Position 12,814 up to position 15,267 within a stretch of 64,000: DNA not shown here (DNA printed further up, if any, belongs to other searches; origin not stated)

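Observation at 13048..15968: Unannotated double-glycine bacteriocin locus (C39-ABC exporter + 3 tandem GG-leader peptides) embedded in the core fmt-rpsU region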

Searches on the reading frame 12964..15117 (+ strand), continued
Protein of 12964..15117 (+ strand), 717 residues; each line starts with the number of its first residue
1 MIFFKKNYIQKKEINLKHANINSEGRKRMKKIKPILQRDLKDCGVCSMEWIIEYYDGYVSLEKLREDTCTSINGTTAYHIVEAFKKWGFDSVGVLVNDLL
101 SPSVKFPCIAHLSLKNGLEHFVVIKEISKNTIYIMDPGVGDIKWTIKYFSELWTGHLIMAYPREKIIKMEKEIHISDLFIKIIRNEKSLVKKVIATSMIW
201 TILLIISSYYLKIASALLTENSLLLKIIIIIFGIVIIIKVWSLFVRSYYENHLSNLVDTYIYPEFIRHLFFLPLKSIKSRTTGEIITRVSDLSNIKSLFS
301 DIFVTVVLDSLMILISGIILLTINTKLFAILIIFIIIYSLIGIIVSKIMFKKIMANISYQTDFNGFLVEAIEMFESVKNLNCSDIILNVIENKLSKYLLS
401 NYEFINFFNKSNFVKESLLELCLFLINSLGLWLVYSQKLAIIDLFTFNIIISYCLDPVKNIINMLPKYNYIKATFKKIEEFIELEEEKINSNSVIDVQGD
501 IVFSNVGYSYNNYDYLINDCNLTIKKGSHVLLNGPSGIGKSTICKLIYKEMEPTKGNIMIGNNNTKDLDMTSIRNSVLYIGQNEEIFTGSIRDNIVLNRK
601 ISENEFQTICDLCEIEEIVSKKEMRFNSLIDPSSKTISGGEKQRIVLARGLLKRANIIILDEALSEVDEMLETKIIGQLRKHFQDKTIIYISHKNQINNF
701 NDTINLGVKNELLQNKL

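Call 77: search_protein_families(library=pfam, proteins=[P0183, P0190, P0213, P0235, P0264, P0269, P0274, P0287, P0288, P0294], max_evalue=0.1)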
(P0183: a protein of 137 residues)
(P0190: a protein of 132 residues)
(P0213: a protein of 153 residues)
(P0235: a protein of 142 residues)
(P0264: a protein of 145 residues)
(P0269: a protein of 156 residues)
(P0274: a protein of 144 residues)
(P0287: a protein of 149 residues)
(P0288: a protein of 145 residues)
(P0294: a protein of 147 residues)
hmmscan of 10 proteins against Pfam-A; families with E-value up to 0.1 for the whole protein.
P0183 (137 aa): 0 families

P0190 (132 aa): 3 families
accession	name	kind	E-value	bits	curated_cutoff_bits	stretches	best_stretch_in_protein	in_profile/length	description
PF21416.2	VP1-like_C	-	0.031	14.8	27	1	69-129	4-58/135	Inner layer core protein VP1-like, C-terminal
PF25545.1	DUF7924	-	0.059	13.4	27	1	44-94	146-196/225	Domain of unknown function (DUF7924)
PF03028.21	Dynein_heavy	-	0.083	13.3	30.5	0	62-108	52-101/115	Dynein heavy chain region D6 P-loop domain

P0213 (153 aa): 0 families

P0235 (142 aa): 0 families

P0264 (145 aa): 0 families

P0269 (156 aa): 2 families
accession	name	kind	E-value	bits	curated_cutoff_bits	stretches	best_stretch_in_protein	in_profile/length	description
PF22480.1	DUF6984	-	0.054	14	24.6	1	80-139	18-80/101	Domain of unknown function (DUF6984)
PF06387.16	Calcyon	-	0.068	13.6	25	1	16-97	70-152/180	D1 dopamine receptor-interacting protein (calcyon)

P0274 (144 aa): 0 families

P0287 (149 aa): 3 families
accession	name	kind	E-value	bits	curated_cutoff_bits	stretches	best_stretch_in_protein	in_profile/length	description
PF04772.17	Flu_B_M2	-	0.031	15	25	0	16-83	2-69/109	Influenza B matrix protein 2 (BM2)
PF15938.10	DUF4750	-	0.035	14.3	27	1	13-38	4-29/54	Domain of unknown function (DUF4750)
PF13852.11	DUF4197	-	0.088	12.9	24.9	0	38-72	25-59/199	Protein of unknown function (DUF4197)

P0288 (145 aa): 1 family
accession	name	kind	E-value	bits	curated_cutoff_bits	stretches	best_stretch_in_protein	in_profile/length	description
PF20136.4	DUF6526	-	0.051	14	23.7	0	23-71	46-94/145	Family of unknown function (DUF6526)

P0294 (147 aa): 0 families
